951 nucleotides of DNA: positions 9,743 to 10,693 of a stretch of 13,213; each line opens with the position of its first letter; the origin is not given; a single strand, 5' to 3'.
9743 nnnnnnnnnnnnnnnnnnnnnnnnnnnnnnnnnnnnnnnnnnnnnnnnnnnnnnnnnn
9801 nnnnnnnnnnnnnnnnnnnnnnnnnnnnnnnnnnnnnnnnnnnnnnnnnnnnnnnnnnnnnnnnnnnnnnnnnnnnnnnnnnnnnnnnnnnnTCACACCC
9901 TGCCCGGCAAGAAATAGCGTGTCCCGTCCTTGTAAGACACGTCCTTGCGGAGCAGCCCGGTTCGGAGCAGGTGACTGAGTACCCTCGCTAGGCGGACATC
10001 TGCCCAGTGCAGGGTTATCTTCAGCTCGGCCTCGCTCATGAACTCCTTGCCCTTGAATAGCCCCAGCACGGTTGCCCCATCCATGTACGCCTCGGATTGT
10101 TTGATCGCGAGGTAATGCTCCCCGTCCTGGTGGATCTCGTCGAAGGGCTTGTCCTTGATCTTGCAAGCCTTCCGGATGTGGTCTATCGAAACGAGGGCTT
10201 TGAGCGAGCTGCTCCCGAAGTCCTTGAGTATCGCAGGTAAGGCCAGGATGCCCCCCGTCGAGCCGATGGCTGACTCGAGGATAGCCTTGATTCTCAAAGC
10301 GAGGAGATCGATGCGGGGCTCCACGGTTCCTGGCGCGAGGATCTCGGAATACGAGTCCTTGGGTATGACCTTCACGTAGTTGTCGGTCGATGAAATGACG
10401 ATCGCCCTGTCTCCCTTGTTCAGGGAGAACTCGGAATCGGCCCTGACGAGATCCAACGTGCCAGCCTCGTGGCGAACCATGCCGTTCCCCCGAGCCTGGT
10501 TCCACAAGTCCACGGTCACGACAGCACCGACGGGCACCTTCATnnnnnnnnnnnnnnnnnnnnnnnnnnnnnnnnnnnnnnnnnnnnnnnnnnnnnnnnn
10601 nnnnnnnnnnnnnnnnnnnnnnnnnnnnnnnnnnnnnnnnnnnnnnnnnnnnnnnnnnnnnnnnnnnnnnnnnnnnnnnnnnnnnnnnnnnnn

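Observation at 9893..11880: Non-canonical flotillin operon: floT followed by a TM-less NfeD OB-fold fused to winged-helix DNA-binding domains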

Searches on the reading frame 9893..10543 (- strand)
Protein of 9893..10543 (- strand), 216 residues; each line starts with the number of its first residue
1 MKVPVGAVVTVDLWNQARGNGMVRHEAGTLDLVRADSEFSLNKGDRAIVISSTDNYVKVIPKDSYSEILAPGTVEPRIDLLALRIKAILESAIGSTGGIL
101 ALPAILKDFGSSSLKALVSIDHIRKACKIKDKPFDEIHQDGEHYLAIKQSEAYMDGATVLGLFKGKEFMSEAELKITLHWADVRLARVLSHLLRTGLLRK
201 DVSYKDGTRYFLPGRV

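Call 5: search_protein_families(library=pfam, proteins=[window:9893-10543:-], max_evalue=1)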
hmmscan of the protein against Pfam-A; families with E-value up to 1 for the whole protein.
window:9893-10543:- (216 aa): 3 families
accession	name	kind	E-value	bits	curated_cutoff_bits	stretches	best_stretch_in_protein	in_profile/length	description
PF04157.22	EAP30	-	1.9e-05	25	26.8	1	81-198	92-215/219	EAP30/Vps36 family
PF09198.16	T4-Gluco-transf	-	0.17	12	27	1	119-186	36-105/167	Bacteriophage T4 beta-glucosyltransferase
PF19896.4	DUF6369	-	0.19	11.6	28.4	1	85-147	263-325/438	Family of unknown function (DUF6369)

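Call 6: search_protein_families(library=ncbifam, proteins=[window:9893-10543:-], max_evalue=1)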
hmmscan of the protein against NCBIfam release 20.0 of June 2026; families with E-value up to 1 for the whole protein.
window:9893-10543:- (216 aa): 0 families

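Call 7: find_homologous_proteins(query=window:9893-10543:-)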
Query window:9893-10543:- (216 aa): 12 proteins with E <= 0.001 among 715 candidates.
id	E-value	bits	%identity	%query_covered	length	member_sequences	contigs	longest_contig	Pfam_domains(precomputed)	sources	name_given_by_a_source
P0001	8.0e-136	468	100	100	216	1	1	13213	PF04157.23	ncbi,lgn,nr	ncbi:MAG: hypothetical protein JW839_02530 [Candidatus Lokiarchaeota archaeon]|nr:hypothetical prote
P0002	1.3e-97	344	73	100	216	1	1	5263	PF04157.23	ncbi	-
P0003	1.3e-95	337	75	100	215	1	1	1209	PF04157.23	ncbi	-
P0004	9.1e-95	334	71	98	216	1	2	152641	PF04157.23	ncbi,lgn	-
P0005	3.3e-79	283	61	99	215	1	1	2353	PF04157.23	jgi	jgi:hypothetical protein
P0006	3.5e-76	274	59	99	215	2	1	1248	PF04157.23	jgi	jgi:hypothetical protein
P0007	2.7e-63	232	54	99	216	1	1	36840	PF04157.23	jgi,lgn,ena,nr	nr:hypothetical protein [Candidatus Sigynarchaeota archaeon]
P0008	1.3e-40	157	39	98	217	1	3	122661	PF04157.23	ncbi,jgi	ncbi:MAG: hypothetical protein ACW986_08795 [Promethearchaeota archaeon]|jgi:hypothetical protein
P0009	3.1e-35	140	35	98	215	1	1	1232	PF04157.23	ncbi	-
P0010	7.0e-35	139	36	98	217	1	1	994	PF04157.23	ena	-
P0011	1.0e-34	138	34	98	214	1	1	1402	PF04157.23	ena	-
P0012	7.1e-31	126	35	98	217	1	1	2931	PF04157.23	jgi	-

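Call 8: search_solved_structures(query=window:9893-10543:-, max_evalue=10, show_alignments=2)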
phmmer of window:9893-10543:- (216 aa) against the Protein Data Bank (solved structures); distinct sequences matched with E-value up to 10: 2.
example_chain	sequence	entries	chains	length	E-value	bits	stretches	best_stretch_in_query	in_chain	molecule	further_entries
3cuq_A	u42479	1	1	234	9.1e-06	28.8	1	96-214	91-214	Vacuolar-sorting protein SNF8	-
2zme_A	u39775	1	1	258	1.2e-05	28.5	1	96-214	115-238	Vacuolar-sorting protein SNF8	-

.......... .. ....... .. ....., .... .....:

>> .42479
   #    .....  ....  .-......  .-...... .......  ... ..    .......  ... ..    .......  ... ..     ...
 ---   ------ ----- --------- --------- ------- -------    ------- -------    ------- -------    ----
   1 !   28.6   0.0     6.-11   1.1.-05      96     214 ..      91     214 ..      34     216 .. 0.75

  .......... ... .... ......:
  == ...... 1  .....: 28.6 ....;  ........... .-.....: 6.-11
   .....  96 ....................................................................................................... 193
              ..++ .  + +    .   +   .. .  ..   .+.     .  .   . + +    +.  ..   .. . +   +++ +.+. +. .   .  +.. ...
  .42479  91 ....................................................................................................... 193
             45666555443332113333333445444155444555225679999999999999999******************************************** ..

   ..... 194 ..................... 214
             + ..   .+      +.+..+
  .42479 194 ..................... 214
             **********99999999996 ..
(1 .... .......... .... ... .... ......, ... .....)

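Call 14: find_encoding_contigs(protein=P0004, flank=10000, max_places=3)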
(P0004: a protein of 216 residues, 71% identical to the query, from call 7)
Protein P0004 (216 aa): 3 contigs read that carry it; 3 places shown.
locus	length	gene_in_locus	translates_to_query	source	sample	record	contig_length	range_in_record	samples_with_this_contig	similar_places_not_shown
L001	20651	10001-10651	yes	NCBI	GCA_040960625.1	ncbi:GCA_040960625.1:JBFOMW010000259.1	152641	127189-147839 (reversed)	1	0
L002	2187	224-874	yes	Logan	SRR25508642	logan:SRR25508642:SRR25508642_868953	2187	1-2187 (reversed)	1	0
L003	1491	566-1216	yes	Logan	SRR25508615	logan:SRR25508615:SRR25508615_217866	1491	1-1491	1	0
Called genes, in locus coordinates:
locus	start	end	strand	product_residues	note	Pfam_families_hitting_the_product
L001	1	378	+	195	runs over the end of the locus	PF10050:DUF2284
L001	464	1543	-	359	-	PF00155:Aminotran_1_2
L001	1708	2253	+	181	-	-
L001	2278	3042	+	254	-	PF01385:OrfB_IS605, PF07282:Cas12f1-like_TNB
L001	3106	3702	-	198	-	PF00475:IGPD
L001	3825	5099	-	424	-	-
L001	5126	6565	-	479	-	PF13393:tRNA-synt_His, PF00587:tRNA-synt_2b, PF03129:HGTP_anticodon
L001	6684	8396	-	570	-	-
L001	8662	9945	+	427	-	PF01145:Band_7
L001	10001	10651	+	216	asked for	PF04157:EAP30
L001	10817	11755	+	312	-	-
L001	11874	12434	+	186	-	-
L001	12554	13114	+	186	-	-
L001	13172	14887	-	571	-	PF23545:Zn_ribbon_HMPTM, PF04055:Radical_SAM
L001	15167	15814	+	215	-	PF00406:ADK, PF13207:AAA_17, PF13238:AAA_18 (weak), PF05191:ADK_lid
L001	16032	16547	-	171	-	-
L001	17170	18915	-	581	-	-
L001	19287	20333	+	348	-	PF08240:ADH_N, PF00107:ADH_zinc_N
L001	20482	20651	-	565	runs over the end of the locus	PF23545:Zn_ribbon_HMPTM, PF04055:Radical_SAM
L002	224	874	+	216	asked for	PF04157:EAP30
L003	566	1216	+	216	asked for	PF04157:EAP30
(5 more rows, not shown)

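Call 18: find_encoding_contigs(protein=P0008, flank=10000, max_places=3)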
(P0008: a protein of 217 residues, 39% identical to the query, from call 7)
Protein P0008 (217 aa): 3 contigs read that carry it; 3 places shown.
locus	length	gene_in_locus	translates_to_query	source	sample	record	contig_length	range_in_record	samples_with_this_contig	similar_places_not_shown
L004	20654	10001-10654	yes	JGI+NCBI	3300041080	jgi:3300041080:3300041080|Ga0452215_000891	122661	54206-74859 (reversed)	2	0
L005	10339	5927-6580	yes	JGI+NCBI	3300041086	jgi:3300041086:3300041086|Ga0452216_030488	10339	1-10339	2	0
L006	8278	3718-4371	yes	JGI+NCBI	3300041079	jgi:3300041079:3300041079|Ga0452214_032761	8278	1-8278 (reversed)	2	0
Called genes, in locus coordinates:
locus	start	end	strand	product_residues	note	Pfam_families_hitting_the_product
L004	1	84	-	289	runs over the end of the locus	PF23023:Anti-Pycsar_Apyc1, PF00753:Lactamase_B, PF19583:ODP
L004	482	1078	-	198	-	PF00025:Arf (weak), PF00071:Ras, PF08477:Roc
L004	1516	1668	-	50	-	PF13783:DUF4177 (faint)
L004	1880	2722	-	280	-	PF00296:Bac_luciferase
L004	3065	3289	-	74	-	-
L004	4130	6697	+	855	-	PF13601:HTH_34 (faint), PF21033:RMD1-3 (faint), PF07719:TPR_2 (faint), PF12895:ANAPC3 (faint), PF13428:TPR_14 (faint), PF14559:TPR_19 (faint), PF12569:NatA_aux_su (weak), PF13414:TPR_11 (weak), +7 more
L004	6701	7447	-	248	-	PF27313:AF_0136_C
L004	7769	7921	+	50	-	-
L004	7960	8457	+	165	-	PF17032:Zn_ribbon_15 (faint), PF13248:Zn_ribbon_3 (weak), PF13240:Zn_Ribbon_1 (weak)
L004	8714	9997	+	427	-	PF01145:Band_7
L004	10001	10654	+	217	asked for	PF04157:EAP30 (weak)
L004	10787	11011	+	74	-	-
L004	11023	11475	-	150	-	PF22381:Staph_reg_Sar_Rot, PF01047:MarR, PF12802:MarR_2, PF13412:HTH_24 (weak)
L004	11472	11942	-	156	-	PF01243:PNPOx_N, PF16242:Pyrid_ox_like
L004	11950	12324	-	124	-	PF12675:DUF3795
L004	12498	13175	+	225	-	PF07947:YhhN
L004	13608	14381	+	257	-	PF24553:Rv0428c_C, PF00583:Acetyltransf_1, PF13673:Acetyltransf_10 (weak), PF13508:Acetyltransf_7, PF08445:FR47 (weak)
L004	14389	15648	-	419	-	-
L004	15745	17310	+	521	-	PF03853:YjeF_N, PF01256:Carb_kinase, PF02110:HK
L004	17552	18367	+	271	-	-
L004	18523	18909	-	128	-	PF03259:Robl_LC7 (weak)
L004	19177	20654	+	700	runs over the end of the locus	PF13519:VWA_2 (weak), PF00092:VWA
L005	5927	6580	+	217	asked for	PF04157:EAP30 (weak)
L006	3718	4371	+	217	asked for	PF04157:EAP30 (weak)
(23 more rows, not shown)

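Call 19: predict_structure(alignment_id=A1)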
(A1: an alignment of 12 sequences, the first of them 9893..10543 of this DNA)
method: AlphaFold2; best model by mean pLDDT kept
length: 216 residues; sequences in the alignment: 12
mean_pLDDT: 91.2   pTM: 0.83
mean pLDDT of the five models: 91.2, 90.5, 90.4, 90.2, 89.1
residues with pLDDT >= 90: 174; 70-90: 36; 50-70: 5; < 50: 1
segments of 3 or more residues with pLDDT < 50: none
pLDDT, mean of each block of 10 residues (from residue 1): 87 93 79 91 94 92 93 94 96 93 93 91 95 93 93 91 90 93 93 93 87 76
secondary structure, 60 per line:
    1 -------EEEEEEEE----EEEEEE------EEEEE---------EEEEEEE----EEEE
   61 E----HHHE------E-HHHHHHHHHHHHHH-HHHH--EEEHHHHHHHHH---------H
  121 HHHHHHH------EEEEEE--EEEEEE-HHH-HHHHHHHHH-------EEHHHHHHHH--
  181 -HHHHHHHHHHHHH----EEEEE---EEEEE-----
elements in order: E8-15 E20-25 E32-36 E46-52 E57-61 H78-91 H93-96 E99-101 H102-110 H120-127 E134-139 E142-147 H153-161 H171-178 H182-194 E199-203 E207-211

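Call 20: find_encoding_contigs(protein=P0007, flank=10000, max_places=3)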
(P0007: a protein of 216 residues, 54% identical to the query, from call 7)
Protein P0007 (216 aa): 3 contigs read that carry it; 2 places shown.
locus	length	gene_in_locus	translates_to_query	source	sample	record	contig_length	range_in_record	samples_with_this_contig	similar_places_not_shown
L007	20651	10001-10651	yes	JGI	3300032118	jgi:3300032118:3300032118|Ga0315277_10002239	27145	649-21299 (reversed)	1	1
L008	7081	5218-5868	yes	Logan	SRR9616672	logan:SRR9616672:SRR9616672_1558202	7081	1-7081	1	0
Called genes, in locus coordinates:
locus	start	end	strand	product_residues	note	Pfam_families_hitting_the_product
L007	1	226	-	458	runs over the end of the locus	PF12838:Fer4_7 (weak), PF13183:Fer4_8 (weak), PF13237:Fer4_10 (weak), PF00037:Fer4 (weak), PF13237:Fer4_10, PF14697:Fer4_21 (weak), PF12838:Fer4_7 (weak), PF13187:Fer4_9 (weak), +4 more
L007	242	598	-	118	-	PF07992:Pyr_redox_2 (weak), PF00070:Pyr_redox (weak), PF00890:FAD_binding_2 (weak), PF01266:DAO, PF13450:NAD_binding_8 (weak)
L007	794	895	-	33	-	-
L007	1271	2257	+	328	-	PF02374:ArsA_ATPase, PF13614:AAA_31 (weak)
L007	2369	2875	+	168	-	PF00583:Acetyltransf_1 (weak), PF13673:Acetyltransf_10 (weak), PF13508:Acetyltransf_7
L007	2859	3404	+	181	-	-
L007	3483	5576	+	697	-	PF12799:LRR_4 (faint), PF23211:LRR_LRWD1 (faint), PF13855:LRR_8 (weak), PF14580:LRR_9 (faint), PF23952:LRR_EndoS (faint), PF24048:LRR_NXF1-5 (faint), PF00560:LRR_1 (faint), PF13855:LRR_8 (weak), +1 more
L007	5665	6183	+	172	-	-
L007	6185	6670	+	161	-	-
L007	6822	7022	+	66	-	-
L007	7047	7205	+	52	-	-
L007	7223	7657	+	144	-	PF07719:TPR_2 (faint), PF13424:TPR_12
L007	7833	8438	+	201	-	PF05129:Zn_ribbon_Elf1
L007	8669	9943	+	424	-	PF01145:Band_7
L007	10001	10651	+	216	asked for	PF04157:EAP30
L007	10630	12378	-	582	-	PF02837:Glyco_hydro_2_N, PF22666:Glyco_hydro_2_N2, PF00703:Glyco_hydro_2, PF02836:Glyco_hydro_2_C (weak)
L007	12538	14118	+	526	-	PF22848:ASD1_dom, PF06964:Alpha-L-AF_C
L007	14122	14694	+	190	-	-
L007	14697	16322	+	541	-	-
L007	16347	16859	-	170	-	PF00583:Acetyltransf_1, PF13673:Acetyltransf_10, PF13508:Acetyltransf_7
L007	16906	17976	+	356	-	PF01408:GFO_IDH_MocA, PF02894:GFO_IDH_MocA_C, PF22725:GFO_IDH_MocA_C3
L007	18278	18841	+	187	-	PF00025:Arf, PF00071:Ras, PF08477:Roc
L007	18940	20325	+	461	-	PF07690:MFS_1, PF12832:MFS_1_like (faint), PF07690:MFS_1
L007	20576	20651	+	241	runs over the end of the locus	?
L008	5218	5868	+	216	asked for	PF04157:EAP30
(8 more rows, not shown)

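Call 26: fold_search(model_id=the predicted structure, library=pdb)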
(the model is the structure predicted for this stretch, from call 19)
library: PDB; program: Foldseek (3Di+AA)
matches with E <= 10: 1629; with E <= 0.001: 10
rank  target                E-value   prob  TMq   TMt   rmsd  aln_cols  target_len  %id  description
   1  3cuq_A                1.7e-07  1.00  0.30  0.29  11.4       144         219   28  Integrated structural and functional model of the human ESCRT-II complex (released 2008-11-04)
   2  2zme_A                7.5e-07  1.00  0.29  0.29  11.4       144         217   27  Integrated structural and functional model of the human ESCRT-II complex (released 2008-11-04)
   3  2zme_B                2.5e-06  1.00  0.44  0.44   5.6       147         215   20  Integrated structural and functional model of the human ESCRT-II complex (released 2008-11-04)
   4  3cuq_B                1.2e-05  1.00  0.43  0.45   4.8       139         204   19  Integrated structural and functional model of the human ESCRT-II complex (released 2008-11-04)
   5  3w6j_E                1.9e-04  1.00  0.27  0.31   8.3       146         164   17  Crystal structure of ScpAB core complex (released 2013-04-24)
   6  1u5t_A                2.0e-04  1.00  0.29  0.29  12.4       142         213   20  Structure of the ESCRT-II endosomal trafficking complex (released 2004-09-21)
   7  4i98_B                3.9e-04  1.00  0.30  0.35   7.0       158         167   13  Crystal structure of the complex between ScpA(residues 1-160)-ScpB(residues 1-183) (released 2013-01-30)
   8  3w6j_B                5.5e-04  1.00  0.27  0.32   7.9       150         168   16  Crystal structure of ScpAB core complex (released 2013-04-24)
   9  8cli_A                6.2e-04  0.98  0.24  0.10  21.2       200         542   12  TFIIIC TauB-DNA monomer (released 2023-06-21)
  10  9gy4_E                8.4e-04  1.00  0.38  0.15   6.3       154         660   17  60S ribosomal subunit in complex with E3-UFM1 ligase and RQC machinery components NEMF and LTN1 (Composite map) (released 2025-05-14)
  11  3w6j_C                1.3e-03  1.00  0.24  0.31  13.1       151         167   16  Crystal structure of ScpAB core complex (released 2013-04-24)
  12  8ohd_A                1.3e-03  1.00  0.38  0.15   6.3       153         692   16  60S ribosomal subunit bound to the E3-UFM1 complex - state 3 (native) (released 2024-02-21)
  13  6juv_A                1.9e-03  0.99  0.24  0.26  12.5       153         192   14  Crytsal structure of ScpB derived from Pyrococcus yayanosii (released 2020-01-22)
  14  3wwv                  2.0e-03  1.00  0.24  0.73   2.2        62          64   21  C-terminal domain of stomatin operon partner protein 1510-C from Pyrococcus horikoshii (released 2014-10-01)
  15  8qfc_B                2.2e-03  1.00  0.37  0.15   5.3       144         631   17  UFL1 E3 ligase bound 60S ribosome (released 2024-02-21)
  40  2exd_MODEL_1_A        2.3e-02  1.00  0.23  0.61   2.1        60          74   27  The solution structure of the C-terminal domain of a nfeD homolog from Pyrococcus horikoshii (released 2006-12-12)
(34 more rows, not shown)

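Call 29: list_cluster_members(proteins=[P0001, P0007, P0008, P0004])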
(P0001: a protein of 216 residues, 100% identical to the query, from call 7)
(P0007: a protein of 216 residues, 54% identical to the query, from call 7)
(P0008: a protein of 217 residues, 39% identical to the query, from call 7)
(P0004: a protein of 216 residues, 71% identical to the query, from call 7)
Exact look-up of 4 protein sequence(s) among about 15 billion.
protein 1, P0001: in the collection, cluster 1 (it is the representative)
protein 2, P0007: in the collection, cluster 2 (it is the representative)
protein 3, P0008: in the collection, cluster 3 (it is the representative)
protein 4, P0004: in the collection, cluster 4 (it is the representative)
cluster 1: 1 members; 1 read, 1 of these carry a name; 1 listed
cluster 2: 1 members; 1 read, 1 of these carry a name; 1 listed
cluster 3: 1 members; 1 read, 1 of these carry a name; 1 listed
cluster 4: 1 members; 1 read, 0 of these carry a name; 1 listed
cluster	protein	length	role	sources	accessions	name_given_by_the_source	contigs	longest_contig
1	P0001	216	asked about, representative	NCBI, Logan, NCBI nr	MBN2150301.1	MAG: hypothetical protein JW839_02530 [Candidatus Lokiarchaeota archaeon] | hypothetical protein [Candidatus Lokiarchaeota archaeon]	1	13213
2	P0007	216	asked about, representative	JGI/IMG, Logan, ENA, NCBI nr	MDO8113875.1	hypothetical protein [Candidatus Sigynarchaeota archaeon]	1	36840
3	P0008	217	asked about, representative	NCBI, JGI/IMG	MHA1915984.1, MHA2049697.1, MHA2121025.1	MAG: hypothetical protein ACW986_08795 [Promethearchaeota archaeon] | hypothetical protein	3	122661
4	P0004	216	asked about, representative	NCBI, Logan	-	-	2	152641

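Call 36: find_related_loci(query=A1, collection=genome_contigs, flank=6000)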
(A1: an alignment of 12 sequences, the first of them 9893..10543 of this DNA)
Query A1 (216 aa) in genome_contigs; peptide patterns used: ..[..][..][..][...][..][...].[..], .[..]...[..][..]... (x = any residue, [..] = any of these).
20 stretches matched a pattern; 1 encode a relative of the query (tblastn E <= 1e-3); 1 distinct loci.
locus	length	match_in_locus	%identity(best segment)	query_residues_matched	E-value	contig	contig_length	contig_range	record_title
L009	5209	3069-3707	37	1-212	2e-48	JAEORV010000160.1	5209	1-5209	MAG: Promethearchaeota archaeon isolate Yap150.bin8.212 contig-145_41717, whole genome shotgun sequence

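Call 46: search_protein_representatives(alignment_id=A1)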
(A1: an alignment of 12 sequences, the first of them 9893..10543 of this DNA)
Query: 12 sequences, 215 profile positions. Proteins with E-value up to 0.001 (for the whole library): 185; up to 1e-10: 38; up to 1e-30: 23. The best 150 are listed.
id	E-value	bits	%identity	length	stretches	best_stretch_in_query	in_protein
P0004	3.1e-98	344.0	-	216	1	1-214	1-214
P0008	1.6e-93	328.6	-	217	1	1-213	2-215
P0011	4.0e-92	324.0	-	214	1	1-214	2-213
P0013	1.6e-86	305.7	-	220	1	1-214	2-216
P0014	4.8e-75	268.2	-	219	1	1-213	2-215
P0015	2.0e-67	243.3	-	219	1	1-214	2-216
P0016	6.1e-64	231.9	-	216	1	3-214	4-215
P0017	9.6e-64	231.3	-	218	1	1-214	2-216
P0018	4.9e-63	228.9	-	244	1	1-213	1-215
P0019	4.0e-62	226.0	-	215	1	1-213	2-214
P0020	1.3e-61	224.3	-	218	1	1-214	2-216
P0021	1.5e-60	220.8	-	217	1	1-213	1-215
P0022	1.6e-60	220.7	-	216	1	1-213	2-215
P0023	9.8e-58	211.6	-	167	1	1-165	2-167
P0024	2.2e-56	207.2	-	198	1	22-213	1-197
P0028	3.5e-52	193.5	-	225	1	1-214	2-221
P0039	2.0e-14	70.1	-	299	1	61-214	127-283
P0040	2.0e-13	66.8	-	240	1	77-213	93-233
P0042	3.2e-13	66.1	-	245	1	78-214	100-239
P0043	3.6e-12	62.7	-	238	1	78-213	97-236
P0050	2.1e-10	56.9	-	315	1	77-213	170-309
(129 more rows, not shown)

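Call 47: list_cluster_members(proteins=[P0013, P0014, P0016, P0018, P0028, P0039, P0040, P0042, P0043, P0050])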
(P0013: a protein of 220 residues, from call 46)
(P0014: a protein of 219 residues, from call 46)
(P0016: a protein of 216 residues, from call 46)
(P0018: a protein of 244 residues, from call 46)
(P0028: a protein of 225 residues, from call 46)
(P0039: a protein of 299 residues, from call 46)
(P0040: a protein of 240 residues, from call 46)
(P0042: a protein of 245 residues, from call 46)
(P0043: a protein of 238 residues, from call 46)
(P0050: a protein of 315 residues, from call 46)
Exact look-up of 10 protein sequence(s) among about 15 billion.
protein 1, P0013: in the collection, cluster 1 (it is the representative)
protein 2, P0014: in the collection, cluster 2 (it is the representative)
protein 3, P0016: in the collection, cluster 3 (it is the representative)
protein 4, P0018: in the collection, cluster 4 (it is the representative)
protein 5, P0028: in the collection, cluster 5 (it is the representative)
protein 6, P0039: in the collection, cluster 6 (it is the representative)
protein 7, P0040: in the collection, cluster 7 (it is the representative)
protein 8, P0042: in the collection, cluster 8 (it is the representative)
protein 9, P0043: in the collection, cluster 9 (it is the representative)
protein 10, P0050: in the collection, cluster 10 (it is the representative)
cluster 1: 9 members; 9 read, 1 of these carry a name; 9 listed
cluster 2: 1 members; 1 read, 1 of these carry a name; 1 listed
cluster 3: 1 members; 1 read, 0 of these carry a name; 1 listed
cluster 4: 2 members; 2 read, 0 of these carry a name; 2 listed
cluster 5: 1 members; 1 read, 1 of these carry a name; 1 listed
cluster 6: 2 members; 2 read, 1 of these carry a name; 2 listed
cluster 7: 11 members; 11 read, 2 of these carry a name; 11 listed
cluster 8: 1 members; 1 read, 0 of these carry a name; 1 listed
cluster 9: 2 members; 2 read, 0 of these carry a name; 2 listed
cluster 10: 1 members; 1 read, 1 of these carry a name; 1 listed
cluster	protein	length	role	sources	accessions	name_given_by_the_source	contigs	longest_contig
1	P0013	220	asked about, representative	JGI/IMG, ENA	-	-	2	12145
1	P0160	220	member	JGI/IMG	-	hypothetical protein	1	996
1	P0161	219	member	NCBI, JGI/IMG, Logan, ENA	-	-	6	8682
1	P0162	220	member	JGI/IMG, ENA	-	-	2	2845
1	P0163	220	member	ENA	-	-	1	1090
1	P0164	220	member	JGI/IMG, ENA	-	-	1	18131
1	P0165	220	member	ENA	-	-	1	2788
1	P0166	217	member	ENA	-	-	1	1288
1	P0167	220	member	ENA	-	-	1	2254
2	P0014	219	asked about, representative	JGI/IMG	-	hypothetical protein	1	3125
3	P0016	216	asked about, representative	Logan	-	-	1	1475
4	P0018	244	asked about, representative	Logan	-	-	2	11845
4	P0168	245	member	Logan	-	-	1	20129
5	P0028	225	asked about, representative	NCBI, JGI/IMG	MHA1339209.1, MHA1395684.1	MAG: hypothetical protein ACTSRZ_19460 [Promethearchaeota archaeon]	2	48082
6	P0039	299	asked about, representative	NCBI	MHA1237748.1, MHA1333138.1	MAG: hypothetical protein ACTSSJ_00640 [Candidatus Odinarchaeia archaeon]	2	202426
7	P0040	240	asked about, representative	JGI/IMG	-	hypothetical protein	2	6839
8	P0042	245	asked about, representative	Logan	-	-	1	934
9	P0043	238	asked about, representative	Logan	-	-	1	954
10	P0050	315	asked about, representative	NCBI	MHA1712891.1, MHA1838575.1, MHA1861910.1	MAG: hypothetical protein ACTSW4_02440 [Candidatus Ranarchaeia archaeon]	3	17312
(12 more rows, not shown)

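Call 48: find_encoding_contigs(protein=P0028, flank=6000, max_places=2)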
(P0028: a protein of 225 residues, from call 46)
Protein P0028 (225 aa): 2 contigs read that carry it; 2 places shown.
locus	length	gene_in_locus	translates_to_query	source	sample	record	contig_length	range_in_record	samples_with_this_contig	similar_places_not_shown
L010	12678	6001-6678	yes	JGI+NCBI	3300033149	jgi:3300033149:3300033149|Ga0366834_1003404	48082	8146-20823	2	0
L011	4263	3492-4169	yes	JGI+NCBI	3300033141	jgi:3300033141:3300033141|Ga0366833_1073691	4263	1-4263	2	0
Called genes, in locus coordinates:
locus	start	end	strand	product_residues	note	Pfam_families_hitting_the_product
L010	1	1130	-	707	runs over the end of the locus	PF14551:MCM_N, PF17207:MCM_OB, PF21120: (faint), PF00493:MCM, PF07728:AAA_5 (weak), PF01078:Mg_chelatase (weak), PF17855:MCM_lid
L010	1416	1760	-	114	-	-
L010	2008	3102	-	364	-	-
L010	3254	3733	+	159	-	PF09834:DUF2061 (weak)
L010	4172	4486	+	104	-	-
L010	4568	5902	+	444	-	PF01145:Band_7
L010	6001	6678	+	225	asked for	-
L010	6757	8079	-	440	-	PF01609:DDE_Tnp_1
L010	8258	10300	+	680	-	PF06662:C5-epim_C (faint), PF09492:Pec_lyase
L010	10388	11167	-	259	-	PF00009:GTP_EFTU (faint), PF03029:ATP_bind_1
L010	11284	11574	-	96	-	-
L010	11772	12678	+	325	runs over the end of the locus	PF00503:G-alpha, PF00025:Arf, PF09439:SRPRB, PF00071:Ras, PF01926:MMR_HSR1, PF04670:Gtr1_RagA, PF08477:Roc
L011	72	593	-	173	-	-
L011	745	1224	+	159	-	PF09834:DUF2061 (weak)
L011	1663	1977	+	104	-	-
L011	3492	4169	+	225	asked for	-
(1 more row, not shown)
